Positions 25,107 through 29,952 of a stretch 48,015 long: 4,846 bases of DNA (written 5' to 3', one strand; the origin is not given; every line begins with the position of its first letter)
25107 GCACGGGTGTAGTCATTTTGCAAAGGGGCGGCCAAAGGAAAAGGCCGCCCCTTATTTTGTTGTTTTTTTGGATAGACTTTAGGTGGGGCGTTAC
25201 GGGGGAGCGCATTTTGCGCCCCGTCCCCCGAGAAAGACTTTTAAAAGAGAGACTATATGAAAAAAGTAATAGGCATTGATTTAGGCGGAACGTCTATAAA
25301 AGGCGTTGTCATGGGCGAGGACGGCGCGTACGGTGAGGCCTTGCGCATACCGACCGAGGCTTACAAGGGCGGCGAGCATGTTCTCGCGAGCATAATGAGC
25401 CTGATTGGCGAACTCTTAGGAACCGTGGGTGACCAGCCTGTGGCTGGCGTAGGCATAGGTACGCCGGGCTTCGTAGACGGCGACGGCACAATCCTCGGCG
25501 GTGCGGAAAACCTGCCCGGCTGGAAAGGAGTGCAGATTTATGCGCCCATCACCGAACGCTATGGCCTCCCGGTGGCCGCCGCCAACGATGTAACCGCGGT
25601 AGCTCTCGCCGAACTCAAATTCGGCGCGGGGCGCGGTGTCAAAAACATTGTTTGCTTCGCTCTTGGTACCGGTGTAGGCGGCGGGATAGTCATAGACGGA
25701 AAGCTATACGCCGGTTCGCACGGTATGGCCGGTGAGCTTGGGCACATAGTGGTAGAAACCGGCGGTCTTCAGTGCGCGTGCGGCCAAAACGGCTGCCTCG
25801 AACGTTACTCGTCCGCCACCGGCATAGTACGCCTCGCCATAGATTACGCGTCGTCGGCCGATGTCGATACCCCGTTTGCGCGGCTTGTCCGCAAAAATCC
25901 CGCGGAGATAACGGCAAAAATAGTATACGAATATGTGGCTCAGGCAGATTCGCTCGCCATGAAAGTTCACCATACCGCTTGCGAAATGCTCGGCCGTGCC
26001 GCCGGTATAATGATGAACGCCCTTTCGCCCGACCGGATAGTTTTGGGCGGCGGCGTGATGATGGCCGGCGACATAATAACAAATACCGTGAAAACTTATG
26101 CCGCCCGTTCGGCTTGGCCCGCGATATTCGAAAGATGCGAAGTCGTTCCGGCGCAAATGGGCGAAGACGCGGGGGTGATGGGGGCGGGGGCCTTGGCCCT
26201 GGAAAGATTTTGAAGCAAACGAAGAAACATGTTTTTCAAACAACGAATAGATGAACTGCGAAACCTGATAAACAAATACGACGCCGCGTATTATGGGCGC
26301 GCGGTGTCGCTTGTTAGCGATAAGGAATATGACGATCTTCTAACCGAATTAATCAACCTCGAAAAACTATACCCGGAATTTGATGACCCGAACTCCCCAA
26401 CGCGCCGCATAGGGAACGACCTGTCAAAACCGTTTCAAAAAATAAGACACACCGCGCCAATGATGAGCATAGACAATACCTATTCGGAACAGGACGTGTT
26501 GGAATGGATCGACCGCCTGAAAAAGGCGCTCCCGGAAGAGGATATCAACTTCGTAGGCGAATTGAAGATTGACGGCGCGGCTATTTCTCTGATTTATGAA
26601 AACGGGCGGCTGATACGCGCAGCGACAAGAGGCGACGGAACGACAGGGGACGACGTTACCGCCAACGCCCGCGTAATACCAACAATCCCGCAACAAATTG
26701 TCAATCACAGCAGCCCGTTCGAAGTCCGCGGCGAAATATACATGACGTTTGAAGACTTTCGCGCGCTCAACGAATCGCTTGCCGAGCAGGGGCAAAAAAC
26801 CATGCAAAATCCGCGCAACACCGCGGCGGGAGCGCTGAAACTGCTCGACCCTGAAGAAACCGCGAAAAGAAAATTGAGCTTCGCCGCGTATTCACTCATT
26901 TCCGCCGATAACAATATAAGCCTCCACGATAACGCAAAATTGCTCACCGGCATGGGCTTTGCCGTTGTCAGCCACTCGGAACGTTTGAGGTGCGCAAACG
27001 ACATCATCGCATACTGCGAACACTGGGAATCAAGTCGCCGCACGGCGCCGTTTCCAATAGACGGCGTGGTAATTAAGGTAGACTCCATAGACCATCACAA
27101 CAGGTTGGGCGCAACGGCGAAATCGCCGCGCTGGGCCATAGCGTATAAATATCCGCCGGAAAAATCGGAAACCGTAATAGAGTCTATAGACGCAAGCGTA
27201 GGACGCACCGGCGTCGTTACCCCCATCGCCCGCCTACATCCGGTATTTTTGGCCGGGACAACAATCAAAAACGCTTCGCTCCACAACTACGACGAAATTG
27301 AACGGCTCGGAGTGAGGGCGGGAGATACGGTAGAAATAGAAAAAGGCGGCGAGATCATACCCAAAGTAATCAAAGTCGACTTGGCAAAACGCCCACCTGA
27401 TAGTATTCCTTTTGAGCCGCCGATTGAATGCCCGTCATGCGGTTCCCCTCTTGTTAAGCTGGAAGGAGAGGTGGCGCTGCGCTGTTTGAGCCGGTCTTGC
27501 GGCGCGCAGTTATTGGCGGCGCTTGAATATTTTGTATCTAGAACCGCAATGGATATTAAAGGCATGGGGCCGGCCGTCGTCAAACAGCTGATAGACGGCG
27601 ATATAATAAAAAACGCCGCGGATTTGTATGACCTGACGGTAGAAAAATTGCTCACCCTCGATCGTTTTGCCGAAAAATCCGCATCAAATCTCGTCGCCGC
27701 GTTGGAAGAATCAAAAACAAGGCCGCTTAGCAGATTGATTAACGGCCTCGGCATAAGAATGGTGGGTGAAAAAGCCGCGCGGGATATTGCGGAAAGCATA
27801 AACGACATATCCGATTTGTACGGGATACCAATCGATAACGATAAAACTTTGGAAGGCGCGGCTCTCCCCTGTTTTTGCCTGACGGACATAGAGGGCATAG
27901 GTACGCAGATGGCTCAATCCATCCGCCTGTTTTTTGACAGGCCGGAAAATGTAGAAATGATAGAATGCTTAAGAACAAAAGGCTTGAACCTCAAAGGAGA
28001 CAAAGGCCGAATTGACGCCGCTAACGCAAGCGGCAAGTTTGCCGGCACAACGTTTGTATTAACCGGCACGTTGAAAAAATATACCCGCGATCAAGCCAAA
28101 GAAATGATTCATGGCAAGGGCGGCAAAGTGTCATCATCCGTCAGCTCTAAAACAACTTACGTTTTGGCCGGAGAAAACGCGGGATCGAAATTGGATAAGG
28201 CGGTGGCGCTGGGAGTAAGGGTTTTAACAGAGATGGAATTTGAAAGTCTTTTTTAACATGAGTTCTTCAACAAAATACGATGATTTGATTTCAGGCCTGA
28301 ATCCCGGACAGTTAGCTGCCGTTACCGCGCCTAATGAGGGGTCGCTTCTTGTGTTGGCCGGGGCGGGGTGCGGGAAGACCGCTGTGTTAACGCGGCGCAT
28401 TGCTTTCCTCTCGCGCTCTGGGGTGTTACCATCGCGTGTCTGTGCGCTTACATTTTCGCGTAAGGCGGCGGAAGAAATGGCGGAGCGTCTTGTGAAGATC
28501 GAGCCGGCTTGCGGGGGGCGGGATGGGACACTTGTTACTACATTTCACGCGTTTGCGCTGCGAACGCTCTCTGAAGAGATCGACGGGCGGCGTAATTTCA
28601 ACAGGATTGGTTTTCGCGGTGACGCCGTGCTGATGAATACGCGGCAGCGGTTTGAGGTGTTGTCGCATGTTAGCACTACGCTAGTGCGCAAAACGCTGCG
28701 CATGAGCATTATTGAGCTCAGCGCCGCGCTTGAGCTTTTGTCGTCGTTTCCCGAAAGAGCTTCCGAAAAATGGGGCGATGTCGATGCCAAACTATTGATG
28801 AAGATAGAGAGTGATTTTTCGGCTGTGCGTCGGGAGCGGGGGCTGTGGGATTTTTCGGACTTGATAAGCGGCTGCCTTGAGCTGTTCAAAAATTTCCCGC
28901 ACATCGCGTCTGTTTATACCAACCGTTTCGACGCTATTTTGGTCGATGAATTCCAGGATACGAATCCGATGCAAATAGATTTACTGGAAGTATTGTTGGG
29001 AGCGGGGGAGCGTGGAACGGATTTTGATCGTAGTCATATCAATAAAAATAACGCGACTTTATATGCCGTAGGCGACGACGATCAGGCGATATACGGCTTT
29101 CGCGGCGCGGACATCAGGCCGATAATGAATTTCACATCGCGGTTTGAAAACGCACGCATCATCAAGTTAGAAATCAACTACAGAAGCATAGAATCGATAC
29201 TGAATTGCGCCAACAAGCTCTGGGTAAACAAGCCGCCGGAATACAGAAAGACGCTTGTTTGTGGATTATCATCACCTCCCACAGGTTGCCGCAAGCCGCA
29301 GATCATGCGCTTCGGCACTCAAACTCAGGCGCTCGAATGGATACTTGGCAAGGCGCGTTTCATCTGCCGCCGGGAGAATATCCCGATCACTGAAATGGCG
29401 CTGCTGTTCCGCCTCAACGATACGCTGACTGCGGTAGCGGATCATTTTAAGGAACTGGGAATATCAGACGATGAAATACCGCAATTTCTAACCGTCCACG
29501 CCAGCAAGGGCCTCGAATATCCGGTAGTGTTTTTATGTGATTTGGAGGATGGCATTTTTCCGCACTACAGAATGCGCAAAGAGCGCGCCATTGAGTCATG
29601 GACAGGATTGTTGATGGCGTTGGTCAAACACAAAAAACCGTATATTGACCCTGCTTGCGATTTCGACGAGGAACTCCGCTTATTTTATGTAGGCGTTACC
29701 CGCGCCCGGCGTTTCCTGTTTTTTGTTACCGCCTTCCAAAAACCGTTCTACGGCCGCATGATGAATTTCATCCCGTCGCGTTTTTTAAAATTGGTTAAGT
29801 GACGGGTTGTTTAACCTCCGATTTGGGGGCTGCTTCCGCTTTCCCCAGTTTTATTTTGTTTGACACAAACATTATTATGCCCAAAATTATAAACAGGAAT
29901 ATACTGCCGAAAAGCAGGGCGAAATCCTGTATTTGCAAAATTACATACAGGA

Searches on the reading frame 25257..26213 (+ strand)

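Call 12: search_protein_families(library=pfam, proteins=[window:25257-26213:+])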
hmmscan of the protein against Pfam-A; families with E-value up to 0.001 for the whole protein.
window:25257-26213:+ (318 aa): 1 family
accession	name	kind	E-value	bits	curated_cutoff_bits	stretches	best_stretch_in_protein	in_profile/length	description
PF00480.26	ROK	-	3.5e-64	217.6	22.9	1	4-316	1-293/294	ROK family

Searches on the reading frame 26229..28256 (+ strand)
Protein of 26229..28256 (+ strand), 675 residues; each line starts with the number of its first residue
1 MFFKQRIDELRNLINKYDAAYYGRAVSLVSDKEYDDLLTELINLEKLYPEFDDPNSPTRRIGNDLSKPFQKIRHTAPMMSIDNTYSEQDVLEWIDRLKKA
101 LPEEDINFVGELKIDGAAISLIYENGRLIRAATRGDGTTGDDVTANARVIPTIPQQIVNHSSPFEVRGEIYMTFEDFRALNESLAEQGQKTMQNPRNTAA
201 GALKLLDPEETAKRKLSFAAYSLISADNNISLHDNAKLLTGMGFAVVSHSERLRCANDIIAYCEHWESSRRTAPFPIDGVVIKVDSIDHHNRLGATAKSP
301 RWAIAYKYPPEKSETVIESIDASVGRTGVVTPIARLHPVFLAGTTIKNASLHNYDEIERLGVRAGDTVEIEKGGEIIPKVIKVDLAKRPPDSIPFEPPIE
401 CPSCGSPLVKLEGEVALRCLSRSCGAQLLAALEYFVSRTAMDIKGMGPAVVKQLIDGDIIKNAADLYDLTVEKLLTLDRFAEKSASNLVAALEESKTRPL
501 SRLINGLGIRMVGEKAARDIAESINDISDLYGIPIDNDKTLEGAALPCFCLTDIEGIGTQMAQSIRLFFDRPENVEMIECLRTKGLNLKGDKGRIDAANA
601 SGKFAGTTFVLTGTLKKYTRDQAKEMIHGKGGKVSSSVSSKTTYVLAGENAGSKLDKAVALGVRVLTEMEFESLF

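Call 40: search_protein_families(library=pfam, proteins=[window:26229-28256:+])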
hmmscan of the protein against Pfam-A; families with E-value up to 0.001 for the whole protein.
window:26229-28256:+ (675 aa): 9 families
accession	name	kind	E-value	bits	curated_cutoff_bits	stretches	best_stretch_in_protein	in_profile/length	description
PF01653.23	DNA_ligase_aden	-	8.3e-83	278.2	27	1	68-311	3-253/253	NAD-dependent DNA ligase adenylation domain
PF03120.22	DNA_ligase_OB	-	7.2e-31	106.3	32.9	1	314-391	1-78/79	NAD-dependent DNA ligase OB-fold domain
PF00533.33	BRCT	-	2.5e-16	60.1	21.3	1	601-673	3-76/78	BRCA1 C Terminus (BRCT) domain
PF12826.13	HHH_2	-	1.5e-12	47.9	27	2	551-578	37-64/64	Helix-hairpin-helix motif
PF03119.21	DNA_ligase_ZBD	-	9.7e-10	38.6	25.8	1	400-426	1-27/27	NAD-dependent DNA ligase C4 zinc finger domain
PF14520.12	HHH_5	-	7.6e-09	36.4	27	1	441-493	5-56/57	Helix-hairpin-helix domain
PF12738.14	PTCB-BRCT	-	2.1e-06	28.1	22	1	611-666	5-59/63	twin BRCT domain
PF22745.1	Nlig-Ia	-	0.00019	22.4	27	1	5-50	4-49/92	DNA ligase-like, N-terminal NAD+-binding domain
PF16589.12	BRCT_2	-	0.0003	21.5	27.3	1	604-666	3-65/86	BRCT domain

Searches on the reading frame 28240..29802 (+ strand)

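Call 40: search_protein_families(library=pfam, proteins=[window:28240-29802:+])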
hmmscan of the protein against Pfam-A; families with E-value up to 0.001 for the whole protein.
window:28240-29802:+ (520 aa): 6 families
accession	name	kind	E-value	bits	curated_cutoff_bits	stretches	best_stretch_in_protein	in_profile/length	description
PF00580.27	UvrD-helicase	-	1.4e-54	186.1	23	1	20-302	1-270/271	UvrD/REP helicase N-terminal domain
PF13361.12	UvrD_C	-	2.3e-28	100.1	25.6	2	416-497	289-347/350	UvrD-like helicase C-terminal domain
PF13245.12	AAA_19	-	2.5e-19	70.2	25.1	1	24-288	1-134/134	AAA domain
PF13538.12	UvrD_C_2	-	2.6e-09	37.3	27.4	0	417-434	5-22/52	UvrD-like helicase C-terminal domain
PF01443.25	Viral_helicase1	-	0.00011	22.5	21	0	37-92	2-55/228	Viral superfamily 1 RNA helicase core domain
PF13604.12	AAA_30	-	0.00016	21.9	27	0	20-83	2-65/191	AAA domain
